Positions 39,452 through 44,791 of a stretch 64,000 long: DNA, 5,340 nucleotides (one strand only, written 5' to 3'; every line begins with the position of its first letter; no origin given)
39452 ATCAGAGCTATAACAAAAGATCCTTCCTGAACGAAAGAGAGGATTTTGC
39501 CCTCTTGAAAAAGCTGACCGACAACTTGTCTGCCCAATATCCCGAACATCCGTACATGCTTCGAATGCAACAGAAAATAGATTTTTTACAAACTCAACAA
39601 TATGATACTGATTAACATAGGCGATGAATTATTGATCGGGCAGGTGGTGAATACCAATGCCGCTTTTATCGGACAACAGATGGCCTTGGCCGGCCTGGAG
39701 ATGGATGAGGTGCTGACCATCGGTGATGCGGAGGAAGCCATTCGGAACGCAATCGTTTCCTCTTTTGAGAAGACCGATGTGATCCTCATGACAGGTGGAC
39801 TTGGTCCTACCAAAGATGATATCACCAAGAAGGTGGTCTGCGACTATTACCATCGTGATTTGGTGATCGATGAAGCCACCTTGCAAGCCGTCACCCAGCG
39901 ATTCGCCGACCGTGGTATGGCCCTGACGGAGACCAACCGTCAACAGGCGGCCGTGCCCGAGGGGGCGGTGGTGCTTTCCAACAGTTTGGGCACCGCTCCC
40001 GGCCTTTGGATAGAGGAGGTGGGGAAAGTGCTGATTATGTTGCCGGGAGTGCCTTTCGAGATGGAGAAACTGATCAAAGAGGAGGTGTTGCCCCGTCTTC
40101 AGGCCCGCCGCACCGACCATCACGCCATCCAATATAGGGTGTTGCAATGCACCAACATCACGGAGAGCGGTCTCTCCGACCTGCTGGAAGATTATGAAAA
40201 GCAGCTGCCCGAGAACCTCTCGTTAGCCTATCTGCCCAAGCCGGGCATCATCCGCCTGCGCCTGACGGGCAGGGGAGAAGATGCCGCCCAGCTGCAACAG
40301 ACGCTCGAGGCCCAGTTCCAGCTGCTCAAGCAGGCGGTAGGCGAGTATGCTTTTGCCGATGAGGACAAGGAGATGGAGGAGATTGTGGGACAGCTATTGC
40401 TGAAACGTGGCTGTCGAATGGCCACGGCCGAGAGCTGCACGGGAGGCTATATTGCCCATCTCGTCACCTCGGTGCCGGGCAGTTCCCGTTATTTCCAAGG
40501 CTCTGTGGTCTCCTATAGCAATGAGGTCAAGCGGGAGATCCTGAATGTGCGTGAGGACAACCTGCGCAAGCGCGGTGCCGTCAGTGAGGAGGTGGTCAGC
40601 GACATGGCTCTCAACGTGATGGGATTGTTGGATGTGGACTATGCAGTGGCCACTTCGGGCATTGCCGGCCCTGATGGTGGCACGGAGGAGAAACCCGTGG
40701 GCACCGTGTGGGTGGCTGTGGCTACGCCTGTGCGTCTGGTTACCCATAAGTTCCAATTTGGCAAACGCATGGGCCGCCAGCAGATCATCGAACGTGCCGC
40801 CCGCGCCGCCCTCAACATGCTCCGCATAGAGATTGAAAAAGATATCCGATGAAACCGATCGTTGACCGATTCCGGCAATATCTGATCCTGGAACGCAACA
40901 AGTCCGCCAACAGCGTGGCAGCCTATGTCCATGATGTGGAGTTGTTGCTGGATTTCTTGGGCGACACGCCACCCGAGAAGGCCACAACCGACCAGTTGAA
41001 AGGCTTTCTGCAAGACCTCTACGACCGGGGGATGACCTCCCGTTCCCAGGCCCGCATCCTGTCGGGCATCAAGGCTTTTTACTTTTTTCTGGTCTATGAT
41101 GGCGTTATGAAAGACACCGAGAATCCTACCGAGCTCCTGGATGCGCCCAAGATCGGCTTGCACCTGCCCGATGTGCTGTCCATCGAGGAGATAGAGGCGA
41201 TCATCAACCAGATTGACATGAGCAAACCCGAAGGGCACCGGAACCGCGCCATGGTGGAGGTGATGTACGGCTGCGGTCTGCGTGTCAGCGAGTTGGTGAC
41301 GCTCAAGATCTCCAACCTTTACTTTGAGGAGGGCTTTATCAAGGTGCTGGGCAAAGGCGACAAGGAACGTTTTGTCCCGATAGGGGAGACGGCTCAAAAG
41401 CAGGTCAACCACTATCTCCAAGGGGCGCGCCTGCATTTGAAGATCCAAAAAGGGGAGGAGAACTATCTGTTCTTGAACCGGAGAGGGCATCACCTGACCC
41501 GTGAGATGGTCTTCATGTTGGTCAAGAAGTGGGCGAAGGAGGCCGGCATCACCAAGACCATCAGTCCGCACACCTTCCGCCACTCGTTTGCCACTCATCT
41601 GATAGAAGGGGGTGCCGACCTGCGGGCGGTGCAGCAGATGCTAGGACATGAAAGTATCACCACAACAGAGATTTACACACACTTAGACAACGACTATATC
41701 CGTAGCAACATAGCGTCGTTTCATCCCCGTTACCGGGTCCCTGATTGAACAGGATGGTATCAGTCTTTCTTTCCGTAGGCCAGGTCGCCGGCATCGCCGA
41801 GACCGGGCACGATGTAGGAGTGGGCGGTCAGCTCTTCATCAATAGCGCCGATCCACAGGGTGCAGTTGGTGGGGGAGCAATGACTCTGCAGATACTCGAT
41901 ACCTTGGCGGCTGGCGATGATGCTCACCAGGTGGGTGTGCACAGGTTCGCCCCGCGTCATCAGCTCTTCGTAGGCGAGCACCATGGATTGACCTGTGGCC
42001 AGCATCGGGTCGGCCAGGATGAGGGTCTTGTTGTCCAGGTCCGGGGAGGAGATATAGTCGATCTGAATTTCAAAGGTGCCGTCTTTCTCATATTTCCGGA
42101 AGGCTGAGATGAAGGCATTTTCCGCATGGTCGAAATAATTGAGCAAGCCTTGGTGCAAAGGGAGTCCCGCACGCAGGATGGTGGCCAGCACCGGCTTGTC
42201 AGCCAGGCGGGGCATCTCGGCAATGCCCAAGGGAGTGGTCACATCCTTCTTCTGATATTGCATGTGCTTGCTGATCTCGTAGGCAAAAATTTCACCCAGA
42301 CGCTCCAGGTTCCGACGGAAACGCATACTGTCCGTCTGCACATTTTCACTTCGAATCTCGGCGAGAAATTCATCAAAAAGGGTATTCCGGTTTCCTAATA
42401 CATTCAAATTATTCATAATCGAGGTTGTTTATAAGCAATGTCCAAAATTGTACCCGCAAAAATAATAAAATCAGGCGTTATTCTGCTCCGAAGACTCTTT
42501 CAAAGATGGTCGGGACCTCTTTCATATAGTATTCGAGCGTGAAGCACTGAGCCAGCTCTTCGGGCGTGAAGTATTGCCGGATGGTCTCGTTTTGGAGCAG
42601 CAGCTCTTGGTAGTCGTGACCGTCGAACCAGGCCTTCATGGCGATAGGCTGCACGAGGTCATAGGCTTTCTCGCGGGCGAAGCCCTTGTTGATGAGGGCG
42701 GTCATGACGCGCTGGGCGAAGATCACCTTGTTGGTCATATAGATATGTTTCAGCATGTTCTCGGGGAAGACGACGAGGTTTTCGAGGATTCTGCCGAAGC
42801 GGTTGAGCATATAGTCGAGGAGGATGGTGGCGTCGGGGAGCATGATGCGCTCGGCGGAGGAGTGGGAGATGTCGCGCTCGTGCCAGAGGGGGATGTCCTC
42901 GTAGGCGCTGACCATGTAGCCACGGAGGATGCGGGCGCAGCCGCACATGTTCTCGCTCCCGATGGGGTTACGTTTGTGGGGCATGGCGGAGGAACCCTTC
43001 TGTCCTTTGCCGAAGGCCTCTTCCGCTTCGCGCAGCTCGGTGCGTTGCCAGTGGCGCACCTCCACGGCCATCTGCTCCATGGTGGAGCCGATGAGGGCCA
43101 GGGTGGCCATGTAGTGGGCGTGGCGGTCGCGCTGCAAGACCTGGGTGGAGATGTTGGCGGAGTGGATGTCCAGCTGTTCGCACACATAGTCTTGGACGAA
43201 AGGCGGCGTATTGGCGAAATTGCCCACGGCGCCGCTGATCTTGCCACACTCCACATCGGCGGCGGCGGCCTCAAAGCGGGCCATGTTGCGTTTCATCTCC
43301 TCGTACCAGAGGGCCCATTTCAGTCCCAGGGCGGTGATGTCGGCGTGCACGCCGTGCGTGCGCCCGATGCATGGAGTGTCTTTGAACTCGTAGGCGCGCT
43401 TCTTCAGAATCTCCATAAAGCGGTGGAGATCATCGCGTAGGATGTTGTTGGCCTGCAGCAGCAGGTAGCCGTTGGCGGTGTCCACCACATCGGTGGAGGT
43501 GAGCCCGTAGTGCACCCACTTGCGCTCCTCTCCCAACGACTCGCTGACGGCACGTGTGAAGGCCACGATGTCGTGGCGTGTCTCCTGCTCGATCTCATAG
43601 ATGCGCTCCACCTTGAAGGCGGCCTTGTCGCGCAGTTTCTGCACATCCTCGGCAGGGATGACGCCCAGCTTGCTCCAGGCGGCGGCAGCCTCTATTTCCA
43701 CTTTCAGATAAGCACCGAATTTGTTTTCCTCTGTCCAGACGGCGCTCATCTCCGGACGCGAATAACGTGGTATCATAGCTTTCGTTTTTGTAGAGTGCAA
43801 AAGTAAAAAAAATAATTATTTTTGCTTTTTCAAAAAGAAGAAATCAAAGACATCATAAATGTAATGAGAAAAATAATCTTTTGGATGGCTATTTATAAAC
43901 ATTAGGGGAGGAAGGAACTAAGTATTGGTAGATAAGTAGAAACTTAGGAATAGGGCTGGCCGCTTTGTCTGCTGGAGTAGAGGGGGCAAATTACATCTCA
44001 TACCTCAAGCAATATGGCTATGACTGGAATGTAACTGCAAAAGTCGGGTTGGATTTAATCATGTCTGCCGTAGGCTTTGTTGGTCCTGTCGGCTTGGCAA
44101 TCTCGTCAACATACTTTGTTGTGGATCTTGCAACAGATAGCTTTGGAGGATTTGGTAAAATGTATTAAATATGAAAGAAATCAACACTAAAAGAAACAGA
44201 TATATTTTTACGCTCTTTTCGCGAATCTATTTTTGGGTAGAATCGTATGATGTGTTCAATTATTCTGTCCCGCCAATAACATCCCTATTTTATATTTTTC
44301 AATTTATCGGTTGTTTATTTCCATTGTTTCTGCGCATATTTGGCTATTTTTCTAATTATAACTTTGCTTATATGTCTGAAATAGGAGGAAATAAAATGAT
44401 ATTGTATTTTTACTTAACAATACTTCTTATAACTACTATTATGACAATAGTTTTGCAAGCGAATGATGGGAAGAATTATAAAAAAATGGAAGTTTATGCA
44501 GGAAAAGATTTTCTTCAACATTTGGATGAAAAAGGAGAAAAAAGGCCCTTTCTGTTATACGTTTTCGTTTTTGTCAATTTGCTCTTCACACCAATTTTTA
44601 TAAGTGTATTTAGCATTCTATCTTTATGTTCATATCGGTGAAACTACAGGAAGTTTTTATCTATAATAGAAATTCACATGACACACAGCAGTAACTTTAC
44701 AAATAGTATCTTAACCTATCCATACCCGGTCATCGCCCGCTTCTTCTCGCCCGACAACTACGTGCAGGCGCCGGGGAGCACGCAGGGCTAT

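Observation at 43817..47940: Detached array of orphan Rhs-type toxin and immunity cassettes between purB and trkA, with no Rhs shell gene in the window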

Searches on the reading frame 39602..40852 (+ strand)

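Call 73: search_protein_families(library=ncbifam, proteins=[window:39602-40852:+], max_evalue=0.00001)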
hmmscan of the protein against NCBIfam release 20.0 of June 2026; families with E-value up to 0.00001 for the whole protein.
window:39602-40852:+ (416 aa): 10 families
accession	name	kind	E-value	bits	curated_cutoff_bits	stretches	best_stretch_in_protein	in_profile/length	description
NF001813.0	PRK00549.1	equivalog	8.5e-122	407.1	379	1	3-413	5-413/414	competence/damage-inducible protein A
TIGR00200.1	cinA_nterm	subfamily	2e-94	316.7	243.15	1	3-410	6-410/414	CinA family nicotinamide mononucleotide deamidase-related protein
NF002291.0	PRK01215.1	equivalog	3.2e-52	177.2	293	1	3-203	8-206/264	nicotinamide mononucleotide deamidase-related protein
TIGR00199.1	PncC_domain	subfamily_domain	1.2e-46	158.5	68.9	1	262-408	1-146/149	nicotinamide-nucleotide amidohydrolase family protein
NF002978.0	PRK03673.1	equivalog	1.3e-44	152.7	496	1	4-326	7-321/398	nicotinamide mononucleotide deamidase-related protein YfaY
NF002975.0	PRK03661.1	equivalog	8.7e-44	149.1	212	1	257-407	8-157/164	nicotinamide-nucleotide amidase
NF002977.0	PRK03670.1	equivalog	3.9e-34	118.2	305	1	3-197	5-202/252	competence damage-inducible protein A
NF002972.0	PRK03657.1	equivalog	2.1e-30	105.7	201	1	245-411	7-171/175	2-oxo-tetronate isomerase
TIGR00177.1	molyb_syn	domain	2.9e-20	72.7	85.35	1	3-163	6-147/148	molybdenum cofactor synthesis domain-containing protein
NF011068.0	PRK14498.1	equivalog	1.9e-07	29.6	534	1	3-80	198-275/647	molybdopterin biosynthesis protein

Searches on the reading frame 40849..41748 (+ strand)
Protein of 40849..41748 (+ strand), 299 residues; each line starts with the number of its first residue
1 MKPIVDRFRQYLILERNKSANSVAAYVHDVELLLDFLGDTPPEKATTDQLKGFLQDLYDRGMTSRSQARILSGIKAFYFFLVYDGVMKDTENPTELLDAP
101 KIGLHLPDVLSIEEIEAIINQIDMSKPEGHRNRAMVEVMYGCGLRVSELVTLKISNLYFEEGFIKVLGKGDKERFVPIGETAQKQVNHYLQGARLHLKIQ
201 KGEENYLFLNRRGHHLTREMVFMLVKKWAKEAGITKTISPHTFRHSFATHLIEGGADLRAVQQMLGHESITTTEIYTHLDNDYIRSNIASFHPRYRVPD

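Call 73: search_protein_families(library=ncbifam, proteins=[window:40849-41748:+], max_evalue=0.00001)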
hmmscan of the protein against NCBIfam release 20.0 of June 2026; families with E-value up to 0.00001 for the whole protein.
window:40849-41748:+ (299 aa): 12 families
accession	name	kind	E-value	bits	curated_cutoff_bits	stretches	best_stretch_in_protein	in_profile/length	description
TIGR02225.1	recomb_XerD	equivalog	9.3e-101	337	329.6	1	7-294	2-289/290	site-specific tyrosine recombinase XerD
NF001399.0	PRK00283.1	subfamily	8.6e-95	317.4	279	1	3-294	7-298/300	tyrosine recombinase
TIGR02224.1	recomb_XerC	equivalog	3.2e-87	292.6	335.15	1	7-295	2-293/295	tyrosine recombinase XerC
NF040815.2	recomb_XerA_Arch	equivalog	2.1e-69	234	220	1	7-285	2-260/263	site-specific tyrosine recombinase/integron integrase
NF002331.0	PRK01287.1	subfamily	3.9e-54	184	371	1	62-295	95-328/365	site-specific tyrosine recombinase XerC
TIGR02249.1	integrase_gron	subfamily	1.5e-44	152.6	265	2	212-281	233-302/315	integron integrase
NF003462.0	PRK05084.1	equivalog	7.7e-34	117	267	1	129-290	194-355/360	tyrosine recombinase XerS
NF011946.0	PRK15417.1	equivalog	4.3e-28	98.5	435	2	212-279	248-315/337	integron integrase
NF007370.0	PRK09870.1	subfamily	6.4e-19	68.4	221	1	109-278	12-178/200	tyrosine-type DNA invertase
NF007371.0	PRK09871.1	subfamily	4.6e-18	65.5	222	1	111-278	8-173/198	tyrosine-type DNA invertase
NF002685.0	PRK02436.1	equivalog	9e-12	45.3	178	1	13-277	9-244/245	site-specific tyrosine recombinase XerD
NF040693.1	recomb_GmtY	equivalog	4.3e-11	42.7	340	1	238-287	391-440/441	gamma-mobile-trio recombinase GmtY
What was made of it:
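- Closest known: rAID / AID-1 interbacterial defence islands of gut Bacteroidales. Different: The nearby recombinase is the housekeeping XerD, and it lies beyond purB and upp (call 73).
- Tried and rejected: Rejected, because the recombinase is XerD and is not adjacent to the array (call 73).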

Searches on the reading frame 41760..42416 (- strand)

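Call 73: search_protein_families(library=ncbifam, proteins=[window:41760-42416:-], max_evalue=0.00001)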
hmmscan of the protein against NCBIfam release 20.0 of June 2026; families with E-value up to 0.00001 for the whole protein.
window:41760-42416:- (218 aa): 2 families
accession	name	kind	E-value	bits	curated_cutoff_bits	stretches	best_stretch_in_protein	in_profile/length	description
NF001097.0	PRK00129.1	equivalog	6.9e-61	205.6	114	1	9-217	7-209/209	uracil phosphoribosyltransferase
TIGR01091.1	upp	equivalog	3e-51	174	208.35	1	11-217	7-207/207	uracil phosphoribosyltransferase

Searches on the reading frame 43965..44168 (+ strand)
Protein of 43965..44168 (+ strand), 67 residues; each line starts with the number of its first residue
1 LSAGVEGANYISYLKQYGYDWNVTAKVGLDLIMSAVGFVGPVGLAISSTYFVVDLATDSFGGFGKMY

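Call 4: search_protein_families(library=pfam, proteins=[window:43965-44168:+], max_evalue=1)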
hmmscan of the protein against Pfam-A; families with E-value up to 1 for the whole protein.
window:43965-44168:+ (67 aa): 0 families

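Call 5: search_protein_families(library=ncbifam, proteins=[window:43965-44168:+], max_evalue=1)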
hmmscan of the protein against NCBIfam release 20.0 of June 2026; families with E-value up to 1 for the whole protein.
window:43965-44168:+ (67 aa): 1 family
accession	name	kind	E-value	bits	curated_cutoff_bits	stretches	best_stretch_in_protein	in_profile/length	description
NF053698.1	bfe1_fam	equivalog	0.016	14.7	315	1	12-61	252-304/313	Bfe1 family T6SS effector protein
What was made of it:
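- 43902..44168 (+): 3' fragment (about 88 codons, with an internal stop and no tip) of a type-A toxin with a hydrophobic glycine-rich C-terminus. Similarity to the Bfe1 family is weak (E 0.016, call 5).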

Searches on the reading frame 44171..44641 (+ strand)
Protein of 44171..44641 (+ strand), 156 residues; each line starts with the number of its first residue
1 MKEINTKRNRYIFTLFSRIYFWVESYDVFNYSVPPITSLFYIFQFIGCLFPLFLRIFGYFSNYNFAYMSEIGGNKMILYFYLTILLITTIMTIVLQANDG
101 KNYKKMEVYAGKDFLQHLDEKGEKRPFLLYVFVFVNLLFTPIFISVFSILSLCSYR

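Call 4: search_protein_families(library=pfam, proteins=[window:44171-44641:+], max_evalue=1)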
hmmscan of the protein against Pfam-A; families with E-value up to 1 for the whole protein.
window:44171-44641:+ (156 aa): 0 families

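Call 5: search_protein_families(library=ncbifam, proteins=[window:44171-44641:+], max_evalue=1)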
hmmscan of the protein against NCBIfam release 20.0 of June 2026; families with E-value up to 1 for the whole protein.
window:44171-44641:+ (156 aa): 1 family
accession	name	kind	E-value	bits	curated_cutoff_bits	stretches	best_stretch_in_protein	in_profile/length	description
NF010723.1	PRK14125.1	equivalog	0.37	10.8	60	1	75-112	5-41/87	cell division suppressor protein YneA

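Call 33: search_protein_families(library=pfam, proteins=[L024:5434-5955:-], max_evalue=0.01)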
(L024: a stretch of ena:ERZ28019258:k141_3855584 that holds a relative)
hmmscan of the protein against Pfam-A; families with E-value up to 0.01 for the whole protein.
L024:5434-5955:- (173 aa): 0 families

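Call 74: search_protein_families(library=padloc, proteins=[window:44171-44641:+], max_evalue=0.01)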
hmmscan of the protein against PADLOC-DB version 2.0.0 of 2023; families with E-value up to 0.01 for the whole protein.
window:44171-44641:+ (156 aa): 0 families
